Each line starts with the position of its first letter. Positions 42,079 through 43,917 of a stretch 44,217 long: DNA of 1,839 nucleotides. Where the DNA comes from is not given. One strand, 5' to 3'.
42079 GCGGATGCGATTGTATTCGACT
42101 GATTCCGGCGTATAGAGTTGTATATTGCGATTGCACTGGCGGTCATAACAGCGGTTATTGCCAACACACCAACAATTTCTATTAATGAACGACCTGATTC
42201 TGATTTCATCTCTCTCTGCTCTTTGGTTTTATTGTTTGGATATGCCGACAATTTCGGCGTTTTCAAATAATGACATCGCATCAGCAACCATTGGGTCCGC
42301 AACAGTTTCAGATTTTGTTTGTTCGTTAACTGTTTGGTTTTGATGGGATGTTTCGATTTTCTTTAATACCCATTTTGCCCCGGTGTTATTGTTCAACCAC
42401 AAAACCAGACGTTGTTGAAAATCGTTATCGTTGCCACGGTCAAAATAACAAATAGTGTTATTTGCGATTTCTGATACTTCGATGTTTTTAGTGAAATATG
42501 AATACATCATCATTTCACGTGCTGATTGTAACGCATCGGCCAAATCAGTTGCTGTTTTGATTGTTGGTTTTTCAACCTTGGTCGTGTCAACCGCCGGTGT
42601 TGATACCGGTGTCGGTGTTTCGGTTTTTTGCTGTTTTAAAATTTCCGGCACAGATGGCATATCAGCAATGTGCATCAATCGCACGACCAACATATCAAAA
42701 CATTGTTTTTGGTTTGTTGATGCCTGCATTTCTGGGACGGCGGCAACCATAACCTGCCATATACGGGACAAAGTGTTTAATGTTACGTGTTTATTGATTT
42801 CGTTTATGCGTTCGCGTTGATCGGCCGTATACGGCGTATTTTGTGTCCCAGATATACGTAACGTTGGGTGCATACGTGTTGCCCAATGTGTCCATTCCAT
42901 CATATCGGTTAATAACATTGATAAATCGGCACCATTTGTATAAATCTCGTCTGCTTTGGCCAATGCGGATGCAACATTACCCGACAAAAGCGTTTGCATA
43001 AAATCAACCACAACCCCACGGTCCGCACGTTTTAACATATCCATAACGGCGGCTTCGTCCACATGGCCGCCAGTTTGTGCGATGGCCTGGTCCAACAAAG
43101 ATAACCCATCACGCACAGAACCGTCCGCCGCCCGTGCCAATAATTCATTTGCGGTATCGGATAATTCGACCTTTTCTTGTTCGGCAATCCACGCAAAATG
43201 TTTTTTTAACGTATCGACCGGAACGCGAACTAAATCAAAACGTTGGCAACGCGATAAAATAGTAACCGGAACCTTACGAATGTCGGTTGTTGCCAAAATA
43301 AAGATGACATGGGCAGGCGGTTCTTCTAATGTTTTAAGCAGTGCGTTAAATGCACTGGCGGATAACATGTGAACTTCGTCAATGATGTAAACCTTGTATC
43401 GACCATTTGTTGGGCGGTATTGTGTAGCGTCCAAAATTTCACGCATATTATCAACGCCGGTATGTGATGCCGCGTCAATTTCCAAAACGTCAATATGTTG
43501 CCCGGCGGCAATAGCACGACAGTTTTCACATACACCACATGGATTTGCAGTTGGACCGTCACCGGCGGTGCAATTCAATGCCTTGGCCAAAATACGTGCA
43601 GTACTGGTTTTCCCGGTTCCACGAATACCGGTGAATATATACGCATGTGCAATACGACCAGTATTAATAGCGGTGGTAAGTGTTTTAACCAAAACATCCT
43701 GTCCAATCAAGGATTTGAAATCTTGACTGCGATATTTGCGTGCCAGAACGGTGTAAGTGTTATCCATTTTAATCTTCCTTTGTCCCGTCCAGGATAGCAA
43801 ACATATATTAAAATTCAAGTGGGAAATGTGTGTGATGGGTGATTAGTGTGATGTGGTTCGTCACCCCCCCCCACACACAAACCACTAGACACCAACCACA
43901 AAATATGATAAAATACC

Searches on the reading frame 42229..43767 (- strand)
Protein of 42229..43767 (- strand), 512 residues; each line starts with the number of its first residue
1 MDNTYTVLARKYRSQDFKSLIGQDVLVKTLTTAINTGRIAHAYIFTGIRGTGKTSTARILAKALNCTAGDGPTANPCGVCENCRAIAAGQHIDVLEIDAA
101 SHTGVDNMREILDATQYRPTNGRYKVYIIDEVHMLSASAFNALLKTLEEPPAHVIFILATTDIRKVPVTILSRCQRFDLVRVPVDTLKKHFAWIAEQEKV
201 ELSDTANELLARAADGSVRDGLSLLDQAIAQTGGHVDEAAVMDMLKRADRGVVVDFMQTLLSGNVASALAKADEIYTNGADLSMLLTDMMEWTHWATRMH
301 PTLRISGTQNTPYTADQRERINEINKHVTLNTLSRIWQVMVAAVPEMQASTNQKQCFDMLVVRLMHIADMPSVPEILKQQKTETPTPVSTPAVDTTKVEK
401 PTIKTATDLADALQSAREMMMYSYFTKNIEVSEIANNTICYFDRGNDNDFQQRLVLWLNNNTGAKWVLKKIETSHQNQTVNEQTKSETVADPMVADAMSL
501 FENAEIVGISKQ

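Call 8: find_encoding_contigs(protein=window:42229-43767:-, flank=10000, max_places=10)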
Protein window:42229-43767:- (512 aa): 4 contigs read that carry it; 4 places shown.
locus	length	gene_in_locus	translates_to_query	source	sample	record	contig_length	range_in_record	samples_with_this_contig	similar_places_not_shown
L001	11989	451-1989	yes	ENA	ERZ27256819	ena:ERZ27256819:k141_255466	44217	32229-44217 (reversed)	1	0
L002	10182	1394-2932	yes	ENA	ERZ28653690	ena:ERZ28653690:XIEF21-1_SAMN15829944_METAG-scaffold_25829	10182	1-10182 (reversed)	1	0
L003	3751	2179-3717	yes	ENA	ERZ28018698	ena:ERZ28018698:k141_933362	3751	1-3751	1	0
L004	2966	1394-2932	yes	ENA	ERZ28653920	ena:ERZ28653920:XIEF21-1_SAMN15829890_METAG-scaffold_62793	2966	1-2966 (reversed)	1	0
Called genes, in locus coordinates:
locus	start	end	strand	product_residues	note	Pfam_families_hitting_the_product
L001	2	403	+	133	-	?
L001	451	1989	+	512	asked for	PF13177:DNA_pol3_delta2, PF13604:AAA_30 (weak), PF00004:AAA, PF13401:AAA_22 (weak), PF22608:DNAX_ATPase_lid, PF12169:DNA_pol3_gamma3, PF12362:DUF3646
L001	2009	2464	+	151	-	-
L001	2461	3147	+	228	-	PF00691:OmpA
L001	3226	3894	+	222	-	PF03938:OmpH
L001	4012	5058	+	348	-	PF04613:LpxD, PF24894:Hexapep_GlmU (faint), PF25087:GMPPB_C, PF00132:Hexapep, PF25084:LbH_EIF2B (weak), PF00132:Hexapep (weak), PF25084:LbH_EIF2B (weak), PF00132:Hexapep, +1 more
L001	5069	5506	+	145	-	PF22817:ApeP-like, PF07977:FabA, PF22818:ApeI-like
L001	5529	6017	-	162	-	PF01988:VIT1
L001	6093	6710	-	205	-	PF13036:LpoB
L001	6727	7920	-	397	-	-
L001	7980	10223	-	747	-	PF02534:T4SS-DNA_transf, PF10412:TrwB_AAD_bind, PF02534:T4SS-DNA_transf, PF12696:TraG-D_C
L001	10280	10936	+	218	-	PF04452:Methyltrans_RNA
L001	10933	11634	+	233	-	PF01479:S4, PF00849:PseudoU_synth_2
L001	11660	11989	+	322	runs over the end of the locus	PF25575:TPR_BSK1_C (faint), PF13371:TPR_9 (faint), PF13414:TPR_11 (weak), PF13424:TPR_12 (faint), PF13432:TPR_16 (weak), PF00515:TPR_1 (weak), PF07719:TPR_2 (weak), PF13181:TPR_8 (weak), +5 more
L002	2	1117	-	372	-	?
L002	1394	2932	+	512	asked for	PF13177:DNA_pol3_delta2, PF13604:AAA_30 (weak), PF00004:AAA, PF13401:AAA_22 (weak), PF22608:DNAX_ATPase_lid, PF12169:DNA_pol3_gamma3, PF12362:DUF3646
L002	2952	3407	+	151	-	-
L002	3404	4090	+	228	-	PF00691:OmpA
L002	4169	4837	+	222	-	PF03938:OmpH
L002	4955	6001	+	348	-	PF04613:LpxD, PF24894:Hexapep_GlmU (faint), PF25087:GMPPB_C, PF00132:Hexapep, PF25084:LbH_EIF2B (weak), PF00132:Hexapep (weak), PF25084:LbH_EIF2B (weak), PF00132:Hexapep, +1 more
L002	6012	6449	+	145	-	PF22817:ApeP-like, PF07977:FabA, PF22818:ApeI-like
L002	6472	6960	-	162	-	PF01988:VIT1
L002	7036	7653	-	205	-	PF13036:LpoB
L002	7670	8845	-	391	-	-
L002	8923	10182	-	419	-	?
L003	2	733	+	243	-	?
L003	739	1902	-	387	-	-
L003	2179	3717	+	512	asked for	PF13177:DNA_pol3_delta2, PF13604:AAA_30 (weak), PF00004:AAA, PF13401:AAA_22 (weak), PF22608:DNAX_ATPase_lid, PF12169:DNA_pol3_gamma3, PF12362:DUF3646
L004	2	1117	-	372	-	?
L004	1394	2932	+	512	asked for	PF13177:DNA_pol3_delta2, PF13604:AAA_30 (weak), PF00004:AAA, PF13401:AAA_22 (weak), PF22608:DNAX_ATPase_lid, PF12169:DNA_pol3_gamma3, PF12362:DUF3646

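Call 13: find_homologous_proteins(query=L003:739-1902:-, max_evalue=0.001)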
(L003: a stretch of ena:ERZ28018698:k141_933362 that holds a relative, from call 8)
Query L003:739-1902:- (387 aa): 52 proteins with E <= 0.001 among 4197 candidates.
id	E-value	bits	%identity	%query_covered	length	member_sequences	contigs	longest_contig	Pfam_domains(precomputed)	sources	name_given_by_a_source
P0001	7.1e-255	863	100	100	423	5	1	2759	-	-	-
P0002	7.5e-168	576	73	100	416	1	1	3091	-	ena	-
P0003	2.7e-135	469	60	99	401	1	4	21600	-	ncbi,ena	-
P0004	2.2e-128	446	57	100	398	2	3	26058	-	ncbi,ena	-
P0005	3.2e-127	443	57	100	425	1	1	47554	-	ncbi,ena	-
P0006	6.8e-88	313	70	59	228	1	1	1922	-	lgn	-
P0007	1.2e-82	296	66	29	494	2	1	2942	-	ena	-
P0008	2.7e-80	288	69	29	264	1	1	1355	-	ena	-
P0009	2.5e-79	285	58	70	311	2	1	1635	-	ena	-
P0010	4.5e-74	268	80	25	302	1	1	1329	-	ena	-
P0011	1.4e-69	253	76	25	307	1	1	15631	-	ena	-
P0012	1.0e-67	247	37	95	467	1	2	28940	-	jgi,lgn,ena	-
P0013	1.2e-67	247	77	25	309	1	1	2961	-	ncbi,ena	-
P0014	4.9e-63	231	64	37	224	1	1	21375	-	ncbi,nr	ncbi:MAG: hypothetical protein K5912_02375 [Alphaproteobacteria bacterium]|nr:hypothetical protein [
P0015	1.1e-60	224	50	37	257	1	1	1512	-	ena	-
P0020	2.3e-34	137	79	23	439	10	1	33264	-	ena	-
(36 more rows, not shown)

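Call 14: search_protein_families(library=pfam, proteins=[L003:739-1902:-], max_evalue=1)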
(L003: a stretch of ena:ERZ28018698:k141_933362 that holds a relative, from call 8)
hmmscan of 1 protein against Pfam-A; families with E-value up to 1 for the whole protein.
L003:739-1902:- (387 aa): 0 families

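Call 17: find_encoding_contigs(protein=P0001, flank=3000, max_places=10)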
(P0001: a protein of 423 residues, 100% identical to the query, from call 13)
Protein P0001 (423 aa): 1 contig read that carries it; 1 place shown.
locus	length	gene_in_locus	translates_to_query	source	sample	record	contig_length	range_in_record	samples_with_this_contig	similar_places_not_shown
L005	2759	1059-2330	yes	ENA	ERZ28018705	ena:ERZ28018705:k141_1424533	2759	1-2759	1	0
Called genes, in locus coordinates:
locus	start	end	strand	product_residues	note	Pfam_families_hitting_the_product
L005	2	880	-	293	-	?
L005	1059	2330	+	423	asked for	-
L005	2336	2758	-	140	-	PF03279:Lip_A_acyltrans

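Call 18: find_encoding_contigs(protein=P0002, flank=3000, max_places=6)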
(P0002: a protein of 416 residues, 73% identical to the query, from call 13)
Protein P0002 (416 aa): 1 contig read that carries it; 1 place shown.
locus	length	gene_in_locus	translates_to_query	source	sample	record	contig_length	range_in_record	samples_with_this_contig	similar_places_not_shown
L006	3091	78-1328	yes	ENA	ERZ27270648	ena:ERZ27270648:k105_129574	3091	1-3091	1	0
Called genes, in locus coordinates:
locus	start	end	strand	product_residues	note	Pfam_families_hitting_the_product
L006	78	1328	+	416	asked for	-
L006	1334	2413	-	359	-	PF03279:Lip_A_acyltrans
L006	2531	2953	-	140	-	PF00691:OmpA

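Call 19: find_encoding_contigs(protein=P0003, flank=3000, max_places=6)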
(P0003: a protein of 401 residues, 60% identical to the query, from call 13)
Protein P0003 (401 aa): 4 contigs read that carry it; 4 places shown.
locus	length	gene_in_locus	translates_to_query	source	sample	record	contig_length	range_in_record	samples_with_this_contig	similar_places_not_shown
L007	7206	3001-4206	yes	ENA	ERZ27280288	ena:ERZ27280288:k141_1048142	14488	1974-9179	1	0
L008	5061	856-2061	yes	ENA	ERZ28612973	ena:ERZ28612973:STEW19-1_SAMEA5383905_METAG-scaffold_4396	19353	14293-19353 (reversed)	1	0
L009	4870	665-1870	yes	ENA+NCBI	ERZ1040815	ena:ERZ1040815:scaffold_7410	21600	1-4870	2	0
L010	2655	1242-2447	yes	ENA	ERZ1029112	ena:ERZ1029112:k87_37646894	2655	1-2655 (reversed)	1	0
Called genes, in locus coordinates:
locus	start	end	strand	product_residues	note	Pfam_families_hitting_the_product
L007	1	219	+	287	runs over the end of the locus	PF11276:DUF3078 (weak)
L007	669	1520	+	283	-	PF00318:Ribosomal_S2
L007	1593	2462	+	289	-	PF25025:EF-Ts_N (weak), PF00889:EF_TS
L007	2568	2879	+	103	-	-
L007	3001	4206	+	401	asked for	-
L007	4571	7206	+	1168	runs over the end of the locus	PF01855:POR_N, PF17147:PFOR_II, PF01558:POR, PF10371:EKR, PF00037:Fer4 (weak), PF12838:Fer4_7, PF13183:Fer4_8, PF02775:TPP_enzyme_C, +7 more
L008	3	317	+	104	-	?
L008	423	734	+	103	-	-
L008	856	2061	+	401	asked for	-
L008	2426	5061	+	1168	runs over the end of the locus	PF01855:POR_N, PF17147:PFOR_II, PF01558:POR, PF10371:EKR, PF00037:Fer4 (weak), PF12838:Fer4_7, PF13183:Fer4_8, PF02775:TPP_enzyme_C, +7 more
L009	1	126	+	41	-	?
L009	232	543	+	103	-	-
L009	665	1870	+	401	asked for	-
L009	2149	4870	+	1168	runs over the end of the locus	PF01855:POR_N, PF17147:PFOR_II, PF01558:POR, PF10371:EKR, PF00037:Fer4 (weak), PF12838:Fer4_7, PF13183:Fer4_8, PF02775:TPP_enzyme_C, +7 more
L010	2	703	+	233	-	?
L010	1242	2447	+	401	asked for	-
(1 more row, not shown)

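Call 20: find_encoding_contigs(protein=P0004, flank=3000, max_places=6)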
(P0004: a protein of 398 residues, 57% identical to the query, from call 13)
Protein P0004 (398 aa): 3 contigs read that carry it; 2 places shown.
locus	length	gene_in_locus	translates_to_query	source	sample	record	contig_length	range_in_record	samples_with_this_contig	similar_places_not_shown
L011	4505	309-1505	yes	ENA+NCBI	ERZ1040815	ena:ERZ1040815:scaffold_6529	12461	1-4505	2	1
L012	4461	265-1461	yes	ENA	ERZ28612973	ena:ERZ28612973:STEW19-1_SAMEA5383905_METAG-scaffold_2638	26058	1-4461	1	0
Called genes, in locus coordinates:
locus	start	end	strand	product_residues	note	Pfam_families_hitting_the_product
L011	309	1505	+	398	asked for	-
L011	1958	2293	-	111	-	-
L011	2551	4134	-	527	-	PF13091:PLDc_2, PF00614:PLDc (weak)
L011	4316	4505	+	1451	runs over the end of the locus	-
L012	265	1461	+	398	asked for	-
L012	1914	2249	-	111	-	-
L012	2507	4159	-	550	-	PF13091:PLDc_2, PF00614:PLDc (weak)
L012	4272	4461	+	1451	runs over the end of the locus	-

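Call 21: find_encoding_contigs(protein=P0005, flank=3000, max_places=6)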
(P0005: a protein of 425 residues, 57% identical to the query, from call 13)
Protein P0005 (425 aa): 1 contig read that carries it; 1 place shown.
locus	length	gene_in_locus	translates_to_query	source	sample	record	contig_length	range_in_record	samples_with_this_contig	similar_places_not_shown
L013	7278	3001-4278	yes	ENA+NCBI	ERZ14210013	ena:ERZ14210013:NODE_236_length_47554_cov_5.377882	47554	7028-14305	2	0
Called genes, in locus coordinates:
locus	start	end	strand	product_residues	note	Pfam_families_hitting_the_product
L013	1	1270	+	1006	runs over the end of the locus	PF00623:RNA_pol_Rpb1_2, PF04983:RNA_pol_Rpb1_3, PF05000:RNA_pol_Rpb1_4, PF04998:RNA_pol_Rpb1_5, PF21668:RPOC_hybrid (faint)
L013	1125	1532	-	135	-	-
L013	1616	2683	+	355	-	PF02504:FA_synthesis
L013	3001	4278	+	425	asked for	-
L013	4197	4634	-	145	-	-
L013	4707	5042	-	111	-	-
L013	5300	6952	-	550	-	PF13091:PLDc_2, PF00614:PLDc (weak)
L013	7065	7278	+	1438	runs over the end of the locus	-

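Call 23: list_cluster_members(proteins=[P0001, P0003, P0004, P0005, P0002])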
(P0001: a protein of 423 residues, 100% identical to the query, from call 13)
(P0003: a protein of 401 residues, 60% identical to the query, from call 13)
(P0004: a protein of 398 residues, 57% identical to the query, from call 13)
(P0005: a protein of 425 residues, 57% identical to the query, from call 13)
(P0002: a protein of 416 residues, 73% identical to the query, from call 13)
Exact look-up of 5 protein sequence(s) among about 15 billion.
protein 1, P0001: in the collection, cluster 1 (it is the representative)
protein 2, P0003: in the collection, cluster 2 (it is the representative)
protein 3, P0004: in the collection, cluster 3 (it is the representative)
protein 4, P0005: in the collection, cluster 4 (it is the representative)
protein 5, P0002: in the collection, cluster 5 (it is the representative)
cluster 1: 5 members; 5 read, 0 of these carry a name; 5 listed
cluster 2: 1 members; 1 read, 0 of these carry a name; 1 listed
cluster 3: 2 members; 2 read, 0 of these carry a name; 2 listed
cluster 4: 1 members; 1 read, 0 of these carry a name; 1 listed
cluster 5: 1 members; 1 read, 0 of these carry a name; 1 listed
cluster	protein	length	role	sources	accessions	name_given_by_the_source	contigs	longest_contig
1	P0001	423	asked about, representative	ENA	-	-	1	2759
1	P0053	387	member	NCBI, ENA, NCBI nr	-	-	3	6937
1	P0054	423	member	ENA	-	-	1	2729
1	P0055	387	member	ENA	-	-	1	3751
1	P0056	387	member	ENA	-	-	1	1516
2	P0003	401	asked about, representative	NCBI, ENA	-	-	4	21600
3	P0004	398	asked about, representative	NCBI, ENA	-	-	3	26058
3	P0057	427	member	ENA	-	-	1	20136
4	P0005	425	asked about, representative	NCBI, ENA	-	-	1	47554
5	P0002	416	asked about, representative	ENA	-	-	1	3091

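Call 28: find_encoding_contigs(protein=P0053, flank=1500, max_places=10)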
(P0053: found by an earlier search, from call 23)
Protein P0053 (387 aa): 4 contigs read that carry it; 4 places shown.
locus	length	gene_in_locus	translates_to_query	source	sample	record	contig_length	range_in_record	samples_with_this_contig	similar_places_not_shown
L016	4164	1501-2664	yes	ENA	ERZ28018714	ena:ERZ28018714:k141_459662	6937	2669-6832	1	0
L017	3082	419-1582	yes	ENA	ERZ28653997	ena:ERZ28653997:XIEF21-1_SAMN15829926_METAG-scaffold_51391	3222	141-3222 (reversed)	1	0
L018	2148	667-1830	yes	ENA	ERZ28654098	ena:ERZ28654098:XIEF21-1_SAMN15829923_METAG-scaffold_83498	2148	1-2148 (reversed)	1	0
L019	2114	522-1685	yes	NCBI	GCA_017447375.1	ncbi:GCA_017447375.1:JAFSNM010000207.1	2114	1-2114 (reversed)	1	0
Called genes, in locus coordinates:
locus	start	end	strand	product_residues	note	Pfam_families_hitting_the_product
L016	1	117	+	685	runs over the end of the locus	PF23569:NBD_SMAX1, PF00004:AAA, PF17871:AAA_lid_9, PF00004:AAA, PF00158:Sigma54_activat (weak), PF07724:AAA_2, PF07728:AAA_5, PF10431:ClpB_D2-small, +7 more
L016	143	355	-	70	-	-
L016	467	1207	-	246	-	-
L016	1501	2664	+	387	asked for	-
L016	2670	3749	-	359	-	PF03279:Lip_A_acyltrans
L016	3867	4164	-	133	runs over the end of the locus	?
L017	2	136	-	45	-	?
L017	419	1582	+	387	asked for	-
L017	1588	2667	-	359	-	PF03279:Lip_A_acyltrans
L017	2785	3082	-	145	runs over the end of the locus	?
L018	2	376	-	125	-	?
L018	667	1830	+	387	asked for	-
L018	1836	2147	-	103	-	?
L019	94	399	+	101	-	-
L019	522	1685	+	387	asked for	-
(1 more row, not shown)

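Call 29: find_encoding_contigs(protein=P0054, flank=1500, max_places=10)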
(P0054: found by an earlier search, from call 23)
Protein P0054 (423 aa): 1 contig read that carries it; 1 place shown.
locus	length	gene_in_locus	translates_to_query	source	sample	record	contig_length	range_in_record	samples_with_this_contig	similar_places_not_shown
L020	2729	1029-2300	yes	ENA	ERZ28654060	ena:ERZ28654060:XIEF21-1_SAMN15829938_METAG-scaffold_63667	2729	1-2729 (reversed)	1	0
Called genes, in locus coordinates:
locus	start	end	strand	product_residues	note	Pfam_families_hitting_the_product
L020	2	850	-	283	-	?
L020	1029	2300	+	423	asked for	-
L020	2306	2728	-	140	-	PF03279:Lip_A_acyltrans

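Call 30: find_encoding_contigs(protein=P0056, flank=1500, max_places=10)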
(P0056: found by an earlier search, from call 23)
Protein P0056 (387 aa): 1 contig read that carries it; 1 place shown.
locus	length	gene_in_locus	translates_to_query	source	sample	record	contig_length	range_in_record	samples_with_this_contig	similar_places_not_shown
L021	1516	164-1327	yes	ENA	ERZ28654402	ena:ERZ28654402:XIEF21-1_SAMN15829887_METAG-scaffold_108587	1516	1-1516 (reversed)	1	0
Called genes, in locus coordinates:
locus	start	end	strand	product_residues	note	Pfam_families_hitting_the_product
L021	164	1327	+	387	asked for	-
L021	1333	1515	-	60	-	?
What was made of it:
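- Gene callers chose ATG 44044 in L003, L016-19 and L021 (calls 8, 28, 30). They recur across two assembly pipelines (MEGAHIT k141 contigs and METAG scaffolds) (calls 8, 17, 28-30).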

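Call 41: find_encoding_contigs(protein=P0009, flank=1500, max_places=10)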
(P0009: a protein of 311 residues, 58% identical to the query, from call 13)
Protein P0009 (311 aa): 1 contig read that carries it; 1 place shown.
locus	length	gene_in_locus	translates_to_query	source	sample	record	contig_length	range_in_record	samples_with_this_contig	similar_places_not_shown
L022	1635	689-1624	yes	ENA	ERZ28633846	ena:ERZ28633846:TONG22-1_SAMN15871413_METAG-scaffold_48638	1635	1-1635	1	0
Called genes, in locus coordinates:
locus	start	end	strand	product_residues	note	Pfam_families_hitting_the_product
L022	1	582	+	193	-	?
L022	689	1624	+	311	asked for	-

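Call 42: find_encoding_contigs(protein=P0013, flank=1500, max_places=10)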
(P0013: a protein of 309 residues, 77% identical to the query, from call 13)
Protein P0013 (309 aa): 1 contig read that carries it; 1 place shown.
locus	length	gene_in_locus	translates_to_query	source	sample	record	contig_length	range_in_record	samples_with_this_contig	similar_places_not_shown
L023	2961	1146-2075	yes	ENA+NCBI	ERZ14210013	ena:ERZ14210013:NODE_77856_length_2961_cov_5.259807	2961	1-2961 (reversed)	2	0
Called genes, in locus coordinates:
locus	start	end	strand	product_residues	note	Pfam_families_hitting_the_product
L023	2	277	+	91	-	?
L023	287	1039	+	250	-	-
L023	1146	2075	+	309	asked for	-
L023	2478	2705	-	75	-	-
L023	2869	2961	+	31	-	?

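Call 46: predict_structure(alignment_id=A3)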
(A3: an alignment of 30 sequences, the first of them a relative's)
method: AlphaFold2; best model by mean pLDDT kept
length: 423 residues; sequences in the alignment: 30
mean_pLDDT: 74.3   pTM: 0.42
mean pLDDT of the five models: 74.3, 74.0, 73.3, 73.2, 71.2
residues with pLDDT >= 90: 181; 70-90: 102; 50-70: 34; < 50: 106
segments of 3 or more residues with pLDDT < 50: 1-3, 22-54, 76-104, 153-177, 261-276
pLDDT, mean of each block of 10 residues (from residue 1): 67 80 39 32 29 50 72 52 32 35 51 74 86 92 91 45 35 46 88 92 89 72 89 93 94 86 42 54 92 95 85 96 96 96 90 95 96 87 95 97 97 95 83
secondary structure, 60 per line:
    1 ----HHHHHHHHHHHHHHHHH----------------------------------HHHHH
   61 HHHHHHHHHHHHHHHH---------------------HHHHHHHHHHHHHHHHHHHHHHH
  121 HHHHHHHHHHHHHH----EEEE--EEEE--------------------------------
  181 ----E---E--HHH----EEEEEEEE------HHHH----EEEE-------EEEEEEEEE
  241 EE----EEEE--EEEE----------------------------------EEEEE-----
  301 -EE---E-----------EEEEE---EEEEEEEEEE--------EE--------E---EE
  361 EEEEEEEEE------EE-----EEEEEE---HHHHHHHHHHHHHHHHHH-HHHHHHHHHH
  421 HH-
elements in order: H5-21 H56-76 H98-134 E139-142 E145-148 E199-206 H213-216 E221-224 E232-242 E247-250 E253-256 E291-295 E319-323 E327-336 E359-369 E383-388 H392-409 H411-422

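Call 48: fold_search(model_id=the predicted structure, library=pdb)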
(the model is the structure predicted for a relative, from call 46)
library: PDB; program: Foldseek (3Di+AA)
matches with E <= 10: 101; with E <= 0.001: 0
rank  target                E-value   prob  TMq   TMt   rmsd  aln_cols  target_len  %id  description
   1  8qc5_A                3.8e-01  0.08  0.08  0.09  14.0       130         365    8  crystal structure of NAD-dependent glycoside hydrolase from Arthrobacter sp. U41 in complex with NAD+ cofactor and cit (released 2023-12-27)
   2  4uxg_K                3.8e-01  0.03  0.08  0.09  25.5       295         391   11  Crystal structure of the carboxy-terminal region of the bacteriophage T4 proximal long tail fibre protein gp34, R32 na (released 2015-09-30)
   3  8qc5_B                4.3e-01  0.12  0.08  0.09  12.7       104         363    8  crystal structure of NAD-dependent glycoside hydrolase from Arthrobacter sp. U41 in complex with NAD+ cofactor and cit (released 2023-12-27)
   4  4uxg_A                4.3e-01  0.03  0.08  0.09  25.8       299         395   13  Crystal structure of the carboxy-terminal region of the bacteriophage T4 proximal long tail fibre protein gp34, R32 na (released 2015-09-30)
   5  8qc8_B                4.5e-01  0.10  0.09  0.10  13.5       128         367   11  Crystal structure of NAD-dependent glycoside hydrolase from Flavobacterium sp. (strain K172) in complex with co-factor (released 2023-12-27)
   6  8qc8_A                6.4e-01  0.06  0.09  0.10  13.3       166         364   10  Crystal structure of NAD-dependent glycoside hydrolase from Flavobacterium sp. (strain K172) in complex with co-factor (released 2023-12-27)
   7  8qc6_A                6.8e-01  0.10  0.08  0.09  11.8       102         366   11  Crystal Structure of NAD-dependent glycoside hydrolase from Arthrobacter sp. U41 in complex with NAD+ and sulfoquinovo (released 2023-12-27)
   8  6r1g_A                6.8e-01  0.06  0.08  0.19  14.0       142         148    8  Crystal structure of Borrelia burgdorferi periplasmic protein BB0365 (IPLA7, p22) (released 2019-09-18)
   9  8qc2_A                6.8e-01  0.05  0.08  0.10  13.1       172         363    9  Crystal structure of NAD-dependent glycoside hydrolase from Flavobacterium sp. (strain K172) in complex with co-factor (released 2023-12-27)
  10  5nxf_B                9.0e-01  0.02  0.08  0.07  25.0       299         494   11  Crystal structure of the carboxy-terminal region of the bacteriophage T4 proximal long tail fibre protein gp34, residu (released 2017-07-12)
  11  4uxg_I                1.0e+00  0.02  0.08  0.09  25.9       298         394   12  Crystal structure of the carboxy-terminal region of the bacteriophage T4 proximal long tail fibre protein gp34, R32 na (released 2015-09-30)
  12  4uxg_H                1.2e+00  0.02  0.07  0.08  25.4       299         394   12  Crystal structure of the carboxy-terminal region of the bacteriophage T4 proximal long tail fibre protein gp34, R32 na (released 2015-09-30)
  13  8qc8_D                1.3e+00  0.03  0.08  0.10  15.2       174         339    7  Crystal structure of NAD-dependent glycoside hydrolase from Flavobacterium sp. (strain K172) in complex with co-factor (released 2023-12-27)
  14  1nty                  1.3e+00  0.02  0.06  0.08  15.5       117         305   11  Crystal structure of the first DH/PH domain of Trio to 1.7 A (released 2004-06-29)
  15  5byp_A                1.5e+00  0.01  0.05  0.12  13.6        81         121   11  Crystal structure of an uncharacterized protein (BACEGG_01585) from Bacteroides eggerthii DSM 20697 at 2.60 A resoluti (released 2015-07-08)
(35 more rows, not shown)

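Call 54: search_protein_families(library=ncbifam, proteins=[P0001, L007:2568-2879:+], max_evalue=0.1)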
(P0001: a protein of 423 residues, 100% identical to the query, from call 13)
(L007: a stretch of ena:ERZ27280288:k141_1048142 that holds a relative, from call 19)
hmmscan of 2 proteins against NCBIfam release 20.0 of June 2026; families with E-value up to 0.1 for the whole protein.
P0001 (423 aa): 0 families

L007:2568-2879:+ (103 aa): 2 families
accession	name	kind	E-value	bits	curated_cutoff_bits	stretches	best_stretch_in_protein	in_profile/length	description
NF033928.1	alph_xenorhab_A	subfamily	1.2e-05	24.8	125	1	31-102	176-248/339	alpha-xenorhabdolysin family binary toxin subunit A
NF004465.0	PRK05788.1-3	equivalog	0.003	16.8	281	1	30-98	220-285/290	cobalt-precorrin 5A hydrolase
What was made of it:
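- On Alpha-xenorhabdolysin/ClyA-type pore-forming toxins: Only the 103-aa stand-alone N-terminal-module ORF of a paralogous locus (L007 2568-2879) gives 24.8 bits against a cut-off of 125 (call 54).
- Tried and rejected: Pfam and NCBIfam gave no family for the protein (calls 14, 54).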

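Call 58: find_encoding_contigs(protein=P0020, flank=2500, max_places=10)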
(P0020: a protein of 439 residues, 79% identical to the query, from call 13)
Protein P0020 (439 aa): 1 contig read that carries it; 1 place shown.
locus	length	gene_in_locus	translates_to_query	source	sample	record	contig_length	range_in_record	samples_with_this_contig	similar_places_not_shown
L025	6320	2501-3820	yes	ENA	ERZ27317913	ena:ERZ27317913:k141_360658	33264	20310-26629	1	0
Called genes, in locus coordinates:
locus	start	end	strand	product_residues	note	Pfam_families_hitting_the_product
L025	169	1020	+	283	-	PF00318:Ribosomal_S2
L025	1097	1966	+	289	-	PF25025:EF-Ts_N (weak), PF00889:EF_TS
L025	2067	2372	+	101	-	-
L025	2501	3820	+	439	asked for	-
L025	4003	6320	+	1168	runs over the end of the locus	PF01855:POR_N, PF17147:PFOR_II, PF01558:POR, PF10371:EKR, PF00037:Fer4 (weak), PF12838:Fer4_7, PF13183:Fer4_8 (weak), PF02775:TPP_enzyme_C, +7 more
